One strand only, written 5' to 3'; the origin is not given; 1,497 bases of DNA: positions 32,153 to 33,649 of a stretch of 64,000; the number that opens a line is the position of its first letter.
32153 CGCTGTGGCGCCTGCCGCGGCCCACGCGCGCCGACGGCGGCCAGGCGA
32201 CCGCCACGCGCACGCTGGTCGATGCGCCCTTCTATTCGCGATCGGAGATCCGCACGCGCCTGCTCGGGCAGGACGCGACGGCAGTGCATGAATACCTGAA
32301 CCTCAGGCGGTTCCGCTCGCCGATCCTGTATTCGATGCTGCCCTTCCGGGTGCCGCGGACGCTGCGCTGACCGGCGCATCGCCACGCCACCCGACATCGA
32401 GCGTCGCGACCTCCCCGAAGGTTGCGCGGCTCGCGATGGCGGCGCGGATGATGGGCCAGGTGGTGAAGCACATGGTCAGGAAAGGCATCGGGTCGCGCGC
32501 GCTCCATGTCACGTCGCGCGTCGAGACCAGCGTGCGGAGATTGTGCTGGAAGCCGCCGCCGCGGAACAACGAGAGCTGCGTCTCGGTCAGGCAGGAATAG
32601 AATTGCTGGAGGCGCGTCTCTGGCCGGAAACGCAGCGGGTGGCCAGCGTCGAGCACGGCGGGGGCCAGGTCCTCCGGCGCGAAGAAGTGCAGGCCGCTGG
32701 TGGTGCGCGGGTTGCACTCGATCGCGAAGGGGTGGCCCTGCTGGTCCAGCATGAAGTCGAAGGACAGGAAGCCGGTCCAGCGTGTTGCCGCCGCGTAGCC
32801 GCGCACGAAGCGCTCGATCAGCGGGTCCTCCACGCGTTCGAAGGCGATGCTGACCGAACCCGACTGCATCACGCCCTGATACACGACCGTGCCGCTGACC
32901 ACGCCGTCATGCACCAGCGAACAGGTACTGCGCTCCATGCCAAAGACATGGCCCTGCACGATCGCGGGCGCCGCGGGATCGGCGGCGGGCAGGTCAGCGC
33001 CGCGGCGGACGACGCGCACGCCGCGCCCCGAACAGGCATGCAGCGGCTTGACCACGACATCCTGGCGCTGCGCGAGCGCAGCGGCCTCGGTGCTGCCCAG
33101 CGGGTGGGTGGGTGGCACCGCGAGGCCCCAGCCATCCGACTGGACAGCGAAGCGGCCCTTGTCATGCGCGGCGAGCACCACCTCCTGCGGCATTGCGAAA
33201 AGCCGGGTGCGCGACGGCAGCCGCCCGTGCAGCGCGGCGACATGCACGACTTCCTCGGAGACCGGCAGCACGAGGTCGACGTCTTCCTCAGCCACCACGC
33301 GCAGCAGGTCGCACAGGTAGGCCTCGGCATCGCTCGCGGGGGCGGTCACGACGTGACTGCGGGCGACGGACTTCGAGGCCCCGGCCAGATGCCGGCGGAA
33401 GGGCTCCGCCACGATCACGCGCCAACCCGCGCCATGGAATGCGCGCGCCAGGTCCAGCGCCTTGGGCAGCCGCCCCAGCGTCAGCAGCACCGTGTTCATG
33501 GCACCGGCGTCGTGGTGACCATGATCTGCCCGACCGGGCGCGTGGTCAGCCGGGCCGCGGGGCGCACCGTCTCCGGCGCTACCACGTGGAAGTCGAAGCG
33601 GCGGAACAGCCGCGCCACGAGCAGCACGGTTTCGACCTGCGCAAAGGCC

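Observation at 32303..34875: Cytochrome P450 + ATP-grasp ligase operon wedged between crtC and crtD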

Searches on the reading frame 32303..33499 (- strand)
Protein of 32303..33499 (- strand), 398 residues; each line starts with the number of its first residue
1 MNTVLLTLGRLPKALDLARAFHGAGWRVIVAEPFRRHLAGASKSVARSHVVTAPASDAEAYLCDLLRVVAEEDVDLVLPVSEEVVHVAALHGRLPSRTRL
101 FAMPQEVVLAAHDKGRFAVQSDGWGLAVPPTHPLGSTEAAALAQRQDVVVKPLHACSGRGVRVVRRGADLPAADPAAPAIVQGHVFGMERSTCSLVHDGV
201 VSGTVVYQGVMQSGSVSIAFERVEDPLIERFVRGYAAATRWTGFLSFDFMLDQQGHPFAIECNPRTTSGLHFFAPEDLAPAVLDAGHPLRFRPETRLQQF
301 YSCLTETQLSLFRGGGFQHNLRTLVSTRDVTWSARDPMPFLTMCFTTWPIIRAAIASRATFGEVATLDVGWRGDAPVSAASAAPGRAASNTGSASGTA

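Call 3: search_protein_families(library=pfam, proteins=[window:32303-33499:-], max_evalue=0.01)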
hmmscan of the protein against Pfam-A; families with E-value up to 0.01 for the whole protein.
window:32303-33499:- (398 aa): 3 families
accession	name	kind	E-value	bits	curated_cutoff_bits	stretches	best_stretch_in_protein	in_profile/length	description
PF02655.19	ATP-grasp_3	-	1.1e-05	26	23.2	1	137-268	23-159/160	ATP-grasp domain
PF14398.11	ATPgrasp_YheCD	-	3.6e-05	23.6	26.8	0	242-267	203-228/255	YheC/D like ATP-grasp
PF14397.11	ATPgrasp_ST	-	0.0035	17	31.4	0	140-166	54-81/278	Sugar-transfer associated ATP-grasp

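Call 4: search_protein_families(library=ncbifam, proteins=[window:32303-33499:-], max_evalue=0.01)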
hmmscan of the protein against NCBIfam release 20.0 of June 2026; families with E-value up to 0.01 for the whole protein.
window:32303-33499:- (398 aa): 5 families
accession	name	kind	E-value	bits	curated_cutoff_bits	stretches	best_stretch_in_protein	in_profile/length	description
NF005315.0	PRK06849.1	equivalog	1.3e-71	241.6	406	1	2-374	5-385/389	hypothetical protein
NF009402.0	PRK12767.1-1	equivalog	2e-09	36.8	218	1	48-266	48-276/329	carbamoyl phosphate synthase-like protein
NF009404.0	PRK12767.1-3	equivalog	2.9e-07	29.7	316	1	4-203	4-205/344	carbamoyl phosphate synthase-like protein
NF009405.0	PRK12767.1-4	equivalog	4.7e-06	25.8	390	1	20-269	21-269/320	carbamoyl phosphate synthase-like protein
NF002563.0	PRK02186.1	subfamily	0.0012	17.2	625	1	65-195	61-198/890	argininosuccinate lyase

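Call 8: find_homologous_proteins(query=window:32303-33499:-, max_evalue=0.00001)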
Query window:32303-33499:- (398 aa): 1262 proteins with E <= 0.00001 among 8000 candidates; the best 120 are listed.
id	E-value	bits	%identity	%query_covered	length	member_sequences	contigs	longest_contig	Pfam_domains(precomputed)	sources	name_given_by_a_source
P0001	4.7e-262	887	99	100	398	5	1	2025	PF02655.20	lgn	-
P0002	8.5e-225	764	90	94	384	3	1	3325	PF14398.12,PF02655.20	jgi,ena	jgi:predicted ATP-grasp superfamily ATP-dependent carboligase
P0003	5.7e-219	745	87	96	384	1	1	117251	-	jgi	jgi:hypothetical protein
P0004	5.0e-213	726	86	96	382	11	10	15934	PF02655.20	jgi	jgi:hypothetical protein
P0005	1.0e-208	711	84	96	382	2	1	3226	PF02655.20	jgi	jgi:hypothetical protein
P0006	2.5e-207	707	82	100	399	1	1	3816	PF14398.12,PF02655.20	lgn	-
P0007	6.4e-207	705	83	96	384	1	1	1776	PF02655.20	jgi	jgi:predicted ATP-grasp superfamily ATP-dependent carboligase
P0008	7.9e-207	705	83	96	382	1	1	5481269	PF02655.20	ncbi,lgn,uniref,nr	ncbi:ATP-grasp domain-containing protein [Roseomonas fluvialis]|uniref:ATP-grasp fold PylC-type doma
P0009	3.9e-204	696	84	96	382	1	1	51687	PF02655.20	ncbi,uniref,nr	ncbi:ATP-grasp domain-containing protein [Roseomonas sp. CECT 9278]|uniref:ATP-grasp domain-containi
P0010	3.5e-202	690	83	93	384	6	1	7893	PF02655.20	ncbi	-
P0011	1.8e-201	687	84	94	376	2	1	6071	PF14398.12,PF02655.20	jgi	jgi:hypothetical protein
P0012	3.5e-201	687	84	94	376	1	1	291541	PF14398.12,PF02655.20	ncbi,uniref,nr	ncbi:ATP-grasp domain-containing protein [Roseomonas sp. PWR1]|uniref:ATP-grasp domain-containing pr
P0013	8.5e-201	685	83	95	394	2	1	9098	PF02655.20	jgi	-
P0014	1.3e-200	685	82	96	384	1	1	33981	PF02655.20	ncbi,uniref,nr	ncbi:ATP-grasp domain-containing protein [Roseomonas rosulenta]|uniref:ATP-grasp domain-containing p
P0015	7.3e-200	682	82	96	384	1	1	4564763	PF14398.12,PF02655.20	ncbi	-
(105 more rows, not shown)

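Call 10: find_related_loci(query=A1, collection=genome_contigs, flank=10000)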
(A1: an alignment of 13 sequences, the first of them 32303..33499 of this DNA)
Query A1 (398 aa) in genome_contigs; peptide patterns used: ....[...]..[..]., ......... (x = any residue, [..] = any of these).
366 stretches matched a pattern; 304 encode a relative of the query (tblastn E <= 1e-3); the best 80 are kept; 80 distinct loci.
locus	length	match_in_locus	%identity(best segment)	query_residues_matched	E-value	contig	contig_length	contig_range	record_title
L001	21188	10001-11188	84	1-398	0e+0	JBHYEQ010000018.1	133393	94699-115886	MAG: Roseomonas sp. isolate CCAP1453_12_bin-013 CCAP1453_12_bin-013_c18, whole genome shotgun sequence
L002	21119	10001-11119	84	1-373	0e+0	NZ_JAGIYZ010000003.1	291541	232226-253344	Roseomonas nitratireducens strain PWR1 contig3, whole genome shotgun sequence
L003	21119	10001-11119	81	2-374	0e+0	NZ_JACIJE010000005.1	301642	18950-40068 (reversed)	Neoroseomonas alkaliterrae strain DSM 25895 Ga0373337_05, whole genome shotgun sequence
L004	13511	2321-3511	80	1-398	0e+0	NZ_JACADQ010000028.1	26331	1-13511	Neoroseomonas rubea strain MO17 28, whole genome shotgun sequence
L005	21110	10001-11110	84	1-372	0e+0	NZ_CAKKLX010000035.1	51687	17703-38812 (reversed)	Roseomonas sp. CECT 9278 isolate AB11; 160606 SFS 39, whole genome shotgun sequence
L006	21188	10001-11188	80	2-398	0e+0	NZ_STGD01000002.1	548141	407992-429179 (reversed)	Roseomonas sp. HF4 HF4_ctg002, whole genome shotgun sequence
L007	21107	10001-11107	64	3-371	3e-155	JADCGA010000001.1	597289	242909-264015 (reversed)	MAG: Roseomonas sp. isolate M055S1SP11A18QC M055S1_1, whole genome shotgun sequence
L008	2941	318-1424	63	3-371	1e-161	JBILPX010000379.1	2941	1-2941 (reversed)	MAG: Roseomonas sp. isolate ME2018-05-24_3300044972_group8_bin44 Rohwer_bin1806_scaffold_28382_c1, whole genome shotgun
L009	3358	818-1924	64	3-371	9e-160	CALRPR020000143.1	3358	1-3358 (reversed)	MAG: Bosea thiooxidans isolate JJ-JE126-44-7-m2-bin31 genome assembly, contig: JJ-R2B1-111-C506, whole genome shotgun se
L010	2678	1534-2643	62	2-371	5e-162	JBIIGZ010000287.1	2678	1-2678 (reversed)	MAG: Roseomonas sp. isolate ME2001-07-30D7pf_3300042309_group1_bin133 Rohwer_bin1790_scaffold_73254_c1, whole genome sho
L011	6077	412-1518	63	3-371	2e-153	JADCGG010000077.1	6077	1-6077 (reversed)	MAG: Roseomonas sp. isolate M63BS1SP13A25MG M63BS1_77, whole genome shotgun sequence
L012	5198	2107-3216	62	2-371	2e-154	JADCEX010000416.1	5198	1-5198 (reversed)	MAG: Roseomonas sp. isolate M025S2SP4A27QC M025S2_416, whole genome shotgun sequence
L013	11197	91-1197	63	3-371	8e-152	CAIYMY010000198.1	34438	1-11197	MAG: uncultured Rhodospirillales bacterium isolate Loclat_bin-08675 genome assembly, contig: bin-08675:198/220, whole ge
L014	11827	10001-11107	62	3-371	9e-152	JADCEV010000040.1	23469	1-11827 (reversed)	MAG: Roseomonas sp. isolate M55BS1SP3A23MG M55BS1_40, whole genome shotgun sequence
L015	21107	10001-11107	63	3-371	7e-152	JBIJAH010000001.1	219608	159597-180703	MAG: Roseomonas sp. isolate ME2006-07-12D11_3300042448_group2_bin132 Rohwer_bin1798_scaffold_4_c1, whole genome shotgun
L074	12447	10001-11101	55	2-371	9e-126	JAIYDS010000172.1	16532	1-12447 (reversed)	MAG: Acetobacteraceae bacterium isolate H1_MAG_00044 pond_H1_MAG_00044_000000000020, whole genome shotgun sequence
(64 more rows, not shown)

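Call 30: search_solved_structures(query=A1, max_evalue=1, show_alignments=2)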
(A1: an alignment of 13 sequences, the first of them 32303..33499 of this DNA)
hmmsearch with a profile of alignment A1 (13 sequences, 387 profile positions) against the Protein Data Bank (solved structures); distinct sequences matched with E-value up to 1: 11.
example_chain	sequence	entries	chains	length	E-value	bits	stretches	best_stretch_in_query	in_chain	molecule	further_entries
3vot_A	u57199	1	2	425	0.01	18.3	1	100-192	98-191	L-amino acid ligase, BL00235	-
3df7_A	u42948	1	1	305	0.01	18.2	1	148-277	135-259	Putative ATP-grasp superfamily protein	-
5vev_A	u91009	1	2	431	0.015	17.7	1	220-266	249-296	Phosphoribosylamine--glycine ligase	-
4ylr_A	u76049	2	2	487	0.043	16.2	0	145-186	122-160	Tubulin polyglutamylase TTLL7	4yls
9yx0_D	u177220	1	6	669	0.055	15.9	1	11-174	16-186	biotin carboxylase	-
1kj8_A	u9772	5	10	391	0.34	13.3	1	65-173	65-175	phosphoribosylglycinamide formyltransferase 2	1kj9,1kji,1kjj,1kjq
1eyz_A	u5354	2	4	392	0.34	13.3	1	65-173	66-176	PHOSPHORIBOSYLGLYCINAMIDE FORMYLTRANSFERASE 2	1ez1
7lgn_A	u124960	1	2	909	0.42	13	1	113-191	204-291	Cyanophycin synthase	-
5d8d_A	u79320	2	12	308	0.71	12.2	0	148-191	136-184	D-alanine--D-alanine ligase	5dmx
8evx_A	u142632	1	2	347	0.76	12.1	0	148-265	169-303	D-alanine--D-alanine ligase A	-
8evv_A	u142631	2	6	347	0.76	12.1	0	148-265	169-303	D-alanine--D-alanine ligase A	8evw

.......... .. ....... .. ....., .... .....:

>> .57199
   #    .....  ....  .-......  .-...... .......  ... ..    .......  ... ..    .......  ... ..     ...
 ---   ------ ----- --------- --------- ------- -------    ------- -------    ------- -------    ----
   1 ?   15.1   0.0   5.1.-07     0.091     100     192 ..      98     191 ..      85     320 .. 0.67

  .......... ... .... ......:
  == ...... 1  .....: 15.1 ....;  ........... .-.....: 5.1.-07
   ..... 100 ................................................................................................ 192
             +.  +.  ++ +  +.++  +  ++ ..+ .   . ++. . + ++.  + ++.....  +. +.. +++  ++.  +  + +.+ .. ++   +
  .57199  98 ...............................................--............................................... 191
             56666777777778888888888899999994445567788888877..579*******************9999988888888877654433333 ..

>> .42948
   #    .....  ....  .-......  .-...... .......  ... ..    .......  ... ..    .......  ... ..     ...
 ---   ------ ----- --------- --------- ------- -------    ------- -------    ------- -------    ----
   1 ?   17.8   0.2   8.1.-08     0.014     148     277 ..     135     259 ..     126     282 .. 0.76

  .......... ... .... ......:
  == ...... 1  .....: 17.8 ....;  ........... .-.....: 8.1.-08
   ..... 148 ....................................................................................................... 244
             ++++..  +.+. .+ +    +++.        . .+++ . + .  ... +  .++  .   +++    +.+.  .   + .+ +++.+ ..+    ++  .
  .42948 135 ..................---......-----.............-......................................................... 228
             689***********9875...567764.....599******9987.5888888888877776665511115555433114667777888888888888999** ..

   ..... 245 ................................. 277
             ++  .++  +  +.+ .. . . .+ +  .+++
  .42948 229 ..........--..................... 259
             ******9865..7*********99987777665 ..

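Call 39: predict_structure(alignment_id=A1)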
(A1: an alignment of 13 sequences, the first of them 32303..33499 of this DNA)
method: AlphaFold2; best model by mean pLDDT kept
length: 398 residues; sequences in the alignment: 13
mean_pLDDT: 82.7   pTM: 0.84
mean pLDDT of the five models: 82.7, 78.4, 77.4, 72.2, 70.3
residues with pLDDT >= 90: 217; 70-90: 98; 50-70: 56; < 50: 27
segments of 3 or more residues with pLDDT < 50: 372-398
pLDDT, mean of each block of 10 residues (from residue 1): 86 82 94 66 84 88 97 96 89 95 92 93 97 97 97 73 93 91 94 96 94 77 97 98 95 95 88 94 94 90 76 81 85 68 64 63 54 35 25 26
secondary structure, 60 per line:
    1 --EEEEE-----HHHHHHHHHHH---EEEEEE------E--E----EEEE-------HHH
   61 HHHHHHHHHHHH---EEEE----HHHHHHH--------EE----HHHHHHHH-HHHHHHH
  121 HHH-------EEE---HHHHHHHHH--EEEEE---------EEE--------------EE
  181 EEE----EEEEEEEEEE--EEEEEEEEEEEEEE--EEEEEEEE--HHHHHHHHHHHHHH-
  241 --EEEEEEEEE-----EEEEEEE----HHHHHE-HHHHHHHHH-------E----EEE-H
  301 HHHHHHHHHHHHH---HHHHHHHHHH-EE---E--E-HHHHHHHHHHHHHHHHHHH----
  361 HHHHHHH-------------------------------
elements in order: E3-7 H13-23 E27-32 E47-50 H58-72 E76-79 H84-90 H105-112 H114-123 E131-133 H137-145 E148-152 E162-164 E179-183 E188-197 E200-213 E216-223 H226-239 E243-251 E257-263 H268-272 H275-283 E296-298 H300-313 H317-326 H338-356 H361-367

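Call 42: fold_search(model_id=the predicted structure, library=pdb)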
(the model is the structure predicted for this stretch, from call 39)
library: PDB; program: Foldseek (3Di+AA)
matches with E <= 10: 1968; with E <= 0.001: 535
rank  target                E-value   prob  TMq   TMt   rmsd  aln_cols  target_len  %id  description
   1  4ffl                  5.9e-16  1.00  0.48  0.54   4.8       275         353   18  PylC in complex with L-lysine (released 2012-09-19)
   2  4ffr                  1.2e-15  1.00  0.49  0.56   4.5       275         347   19  SeMet-labeled PylC (remote) (released 2012-09-19)
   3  3jzi_B                3.5e-15  1.00  0.57  0.51   4.7       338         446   18  Crystal structure of biotin carboxylase from E. Coli in complex with benzimidazole series (released 2009-11-03)
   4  1w96_B                3.5e-15  1.00  0.53  0.40   6.2       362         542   12  Crystal Structure of Biotin Carboxylase Domain of Acetyl-coenzyme A Carboxylase from Saccharomyces cerevisiae in Compl (released 2005-01-04)
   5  2v58_B                3.9e-15  1.00  0.58  0.53   5.3       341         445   18  CRYSTAL STRUCTURE OF BIOTIN CARBOXYLASE FROM E.COLI IN COMPLEX WITH POTENT INHIBITOR 1 (released 2009-01-13)
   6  2yrx                  3.9e-15  1.00  0.56  0.53   4.2       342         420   20  Crystal structure of GAR synthetase from Geobacillus kaustophilus (released 2007-10-09)
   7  3rv3_B                4.1e-15  1.00  0.58  0.52   4.4       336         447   18  Crystal structure of E.coli biotin carboxylase in complex with two ADP and one Mg ion (released 2011-05-18)
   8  3g8c_A                4.1e-15  1.00  0.59  0.53   4.4       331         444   19  Crystal Structure of Biotin Carboxylase in Complex with Biotin, Bicarbonate, ADP and Mg Ion (released 2009-03-03)
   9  3mjf                  4.7e-15  1.00  0.51  0.47   5.9       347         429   18  Phosphoribosylamine-glycine ligase from Yersinia pestis (released 2010-05-26)
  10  2j9g_A                5.0e-15  1.00  0.56  0.51   5.0       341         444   18  Crystal structure of Biotin carboxylase from E. coli in complex with AMPPNP and ADP (released 2008-09-09)
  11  7wtb_B                5.3e-15  1.00  0.51  0.19   5.1       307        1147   17  Cryo-EM structure of human pyruvate carboxylase with acetyl-CoA (released 2022-11-09)
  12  3ouu_A                5.6e-15  1.00  0.55  0.49   4.1       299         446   20  Crystal Structure of Biotin Carboxylase-beta-gamma-ATP Complex from Campylobacter jejuni (released 2010-10-20)
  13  3rv4                  5.6e-15  1.00  0.58  0.53   4.4       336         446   19  Crystal structure of E.coli biotin carboxylase R16E mutant in complex with Mg-ADP and bicarbonate (released 2011-05-18)
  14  2gps_A                5.6e-15  1.00  0.51  0.46   6.3       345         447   18  Crystal Structure of the Biotin Carboxylase Subunit, E23R mutant, of Acetyl-CoA Carboxylase from Escherichia coli. (released 2006-07-04)
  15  1gso                  6.7e-15  1.00  0.51  0.49   5.3       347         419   18  GLYCINAMIDE RIBONUCLEOTIDE SYNTHETASE (GAR-SYN) FROM E. COLI. (released 1998-12-09)
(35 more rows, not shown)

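Call 44: search_protein_representatives(alignment_id=A1)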
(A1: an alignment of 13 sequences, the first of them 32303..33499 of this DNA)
Query: 13 sequences, 387 profile positions. Proteins with E-value up to 0.001 (for the whole library): 7327; up to 1e-10: 2223; up to 1e-30: 758. The best 150 are listed.
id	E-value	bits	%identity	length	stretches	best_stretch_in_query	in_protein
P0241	8.4e-173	591.4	-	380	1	4-374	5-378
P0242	3.3e-159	546.7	-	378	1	2-378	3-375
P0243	1.3e-153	528.2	-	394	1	3-378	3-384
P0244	8.9e-149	512.3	-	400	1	1-377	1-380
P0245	1.5e-132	458.9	-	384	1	4-373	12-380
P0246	6.9e-131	453.4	-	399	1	1-378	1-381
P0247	9.2e-131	453.0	-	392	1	1-383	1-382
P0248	1.5e-129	449.0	-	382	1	2-377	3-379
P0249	1.8e-128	445.5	-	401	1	1-379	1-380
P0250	3.9e-127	441.1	-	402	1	1-376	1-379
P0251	1.3e-126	439.3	-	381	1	1-373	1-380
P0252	1.1e-125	436.3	-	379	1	1-375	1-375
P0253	1.5e-125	435.8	-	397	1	2-384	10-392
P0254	4.5e-123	427.7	-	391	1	3-375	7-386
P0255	1.2e-122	426.3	-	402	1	1-384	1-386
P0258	4.0e-122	424.6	-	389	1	1-377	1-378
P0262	4.1e-120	418.0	-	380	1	3-374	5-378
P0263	1.7e-118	412.6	-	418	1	1-377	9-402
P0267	1.3e-116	406.4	-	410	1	1-382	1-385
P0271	1.2e-111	390.1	-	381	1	4-376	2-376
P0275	2.0e-107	376.2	-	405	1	2-371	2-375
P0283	4.5e-100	352.0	-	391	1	1-371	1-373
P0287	7.0e-96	338.2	-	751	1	4-379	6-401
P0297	1.6e-88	314.0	-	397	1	3-377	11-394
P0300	1.8e-85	303.9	-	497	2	4-287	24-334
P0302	2.9e-83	296.7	-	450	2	96-375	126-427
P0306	6.2e-80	285.7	-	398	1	4-374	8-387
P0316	6.2e-71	256.1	-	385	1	3-374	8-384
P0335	2.0e-64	234.6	-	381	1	3-375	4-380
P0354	6.9e-62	226.3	-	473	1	74-331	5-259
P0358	1.4e-61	225.3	-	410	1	1-164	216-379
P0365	7.3e-61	222.9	-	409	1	3-375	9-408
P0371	2.7e-60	221.0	-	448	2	177-375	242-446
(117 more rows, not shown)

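Call 49: list_cluster_members(proteins=[P0245, P0263, P0275, P0283, P0287, P0297, P0306, P0316, P0335, P0365])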
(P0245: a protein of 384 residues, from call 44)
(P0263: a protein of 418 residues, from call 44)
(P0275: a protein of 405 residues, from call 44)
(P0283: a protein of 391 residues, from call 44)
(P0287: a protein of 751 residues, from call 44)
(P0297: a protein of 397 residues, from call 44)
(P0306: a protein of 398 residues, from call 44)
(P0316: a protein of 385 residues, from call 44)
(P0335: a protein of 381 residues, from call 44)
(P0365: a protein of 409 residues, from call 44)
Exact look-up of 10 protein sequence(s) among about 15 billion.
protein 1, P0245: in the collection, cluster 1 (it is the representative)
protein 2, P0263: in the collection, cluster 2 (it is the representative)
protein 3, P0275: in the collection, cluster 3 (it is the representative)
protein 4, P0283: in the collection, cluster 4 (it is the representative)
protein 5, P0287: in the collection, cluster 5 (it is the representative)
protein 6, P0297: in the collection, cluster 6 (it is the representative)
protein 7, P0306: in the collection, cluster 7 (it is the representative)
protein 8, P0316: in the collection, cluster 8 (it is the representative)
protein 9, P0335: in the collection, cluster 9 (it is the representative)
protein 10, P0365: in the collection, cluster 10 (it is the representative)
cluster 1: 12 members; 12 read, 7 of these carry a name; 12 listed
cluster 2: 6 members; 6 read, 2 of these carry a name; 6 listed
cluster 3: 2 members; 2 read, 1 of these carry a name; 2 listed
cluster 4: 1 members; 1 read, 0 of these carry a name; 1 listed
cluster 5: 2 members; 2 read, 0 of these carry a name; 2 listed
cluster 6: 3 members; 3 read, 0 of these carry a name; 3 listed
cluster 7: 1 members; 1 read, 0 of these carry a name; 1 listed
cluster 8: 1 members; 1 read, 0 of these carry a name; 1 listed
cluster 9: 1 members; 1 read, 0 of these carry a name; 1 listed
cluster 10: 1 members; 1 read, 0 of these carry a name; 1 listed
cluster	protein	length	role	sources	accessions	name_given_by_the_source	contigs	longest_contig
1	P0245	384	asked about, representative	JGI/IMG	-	predicted ATP-grasp superfamily ATP-dependent carboligase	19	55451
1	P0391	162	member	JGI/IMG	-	hypothetical protein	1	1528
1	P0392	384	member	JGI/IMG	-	hypothetical protein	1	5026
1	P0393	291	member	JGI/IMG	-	carbamoylphosphate synthase large subunit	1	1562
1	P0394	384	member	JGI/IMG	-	predicted ATP-grasp superfamily ATP-dependent carboligase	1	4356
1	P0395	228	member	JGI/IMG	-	hypothetical protein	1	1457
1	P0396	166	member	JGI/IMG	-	hypothetical protein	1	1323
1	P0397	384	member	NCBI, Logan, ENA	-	-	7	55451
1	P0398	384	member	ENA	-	-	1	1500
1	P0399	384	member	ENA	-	-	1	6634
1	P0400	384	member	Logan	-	-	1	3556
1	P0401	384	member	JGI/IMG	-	-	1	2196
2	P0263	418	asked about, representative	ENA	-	-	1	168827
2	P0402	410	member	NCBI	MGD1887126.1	MAG: ATP-grasp domain-containing protein [Cohaesibacteraceae bacterium]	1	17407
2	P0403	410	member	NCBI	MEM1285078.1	MAG: ATP-grasp domain-containing protein [Pseudomonadota bacterium]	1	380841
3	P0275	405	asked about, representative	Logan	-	-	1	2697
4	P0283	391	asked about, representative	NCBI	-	-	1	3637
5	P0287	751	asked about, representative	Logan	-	-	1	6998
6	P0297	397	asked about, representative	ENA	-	-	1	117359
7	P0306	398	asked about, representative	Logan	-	-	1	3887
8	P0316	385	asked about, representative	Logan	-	-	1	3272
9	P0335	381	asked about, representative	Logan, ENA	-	-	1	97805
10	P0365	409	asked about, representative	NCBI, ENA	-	-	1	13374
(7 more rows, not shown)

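Call 50: search_protein_families(library=pfam, proteins=[P0287, P0300, P0358, P0354, P0302, P0371], max_evalue=0.001)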
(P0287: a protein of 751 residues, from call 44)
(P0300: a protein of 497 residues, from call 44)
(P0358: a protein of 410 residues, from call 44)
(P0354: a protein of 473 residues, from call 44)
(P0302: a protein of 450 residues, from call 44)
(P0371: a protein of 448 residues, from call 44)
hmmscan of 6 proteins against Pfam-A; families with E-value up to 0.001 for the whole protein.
P0287 (751 aa): 4 families
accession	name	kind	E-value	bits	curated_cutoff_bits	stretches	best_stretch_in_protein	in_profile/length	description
PF02655.19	ATP-grasp_3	-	9.4e-12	45.7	23.2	1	115-272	2-159/160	ATP-grasp domain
PF00583.31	Acetyltransf_1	-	3.5e-07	30.9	20.7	1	445-542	28-115/116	Acetyltransferase (GNAT) family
PF13508.13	Acetyltransf_7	-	3.2e-05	24.6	27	1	451-513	4-59/84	Acetyltransferase (GNAT) domain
PF13673.13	Acetyltransf_10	-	9.7e-05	22.8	23.6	1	449-523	30-93/128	Acetyltransferase (GNAT) domain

P0300 (497 aa): 1 family
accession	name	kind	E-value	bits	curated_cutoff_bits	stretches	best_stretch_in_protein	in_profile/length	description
PF02655.19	ATP-grasp_3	-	3.5e-06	27.6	23.2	1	133-316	2-159/160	ATP-grasp domain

P0358 (410 aa): 1 family
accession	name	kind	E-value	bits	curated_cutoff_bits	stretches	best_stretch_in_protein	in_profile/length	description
PF00067.27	p450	-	4.8e-59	200.8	22.8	1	7-192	254-442/462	Cytochrome P450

P0354 (473 aa): 2 families
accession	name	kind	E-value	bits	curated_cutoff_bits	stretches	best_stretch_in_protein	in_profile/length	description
PF01464.25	SLT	-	4.2e-20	71.9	21.3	1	307-413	3-108/117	Transglycosylase SLT domain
PF02655.19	ATP-grasp_3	-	4.4e-11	43.6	23.2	1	43-195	3-159/160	ATP-grasp domain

P0302 (450 aa): 1 family
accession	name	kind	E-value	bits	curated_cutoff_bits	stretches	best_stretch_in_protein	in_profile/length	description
PF02655.19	ATP-grasp_3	-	1.7e-08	35.2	23.2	1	144-301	2-159/160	ATP-grasp domain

P0371 (448 aa): 0 families
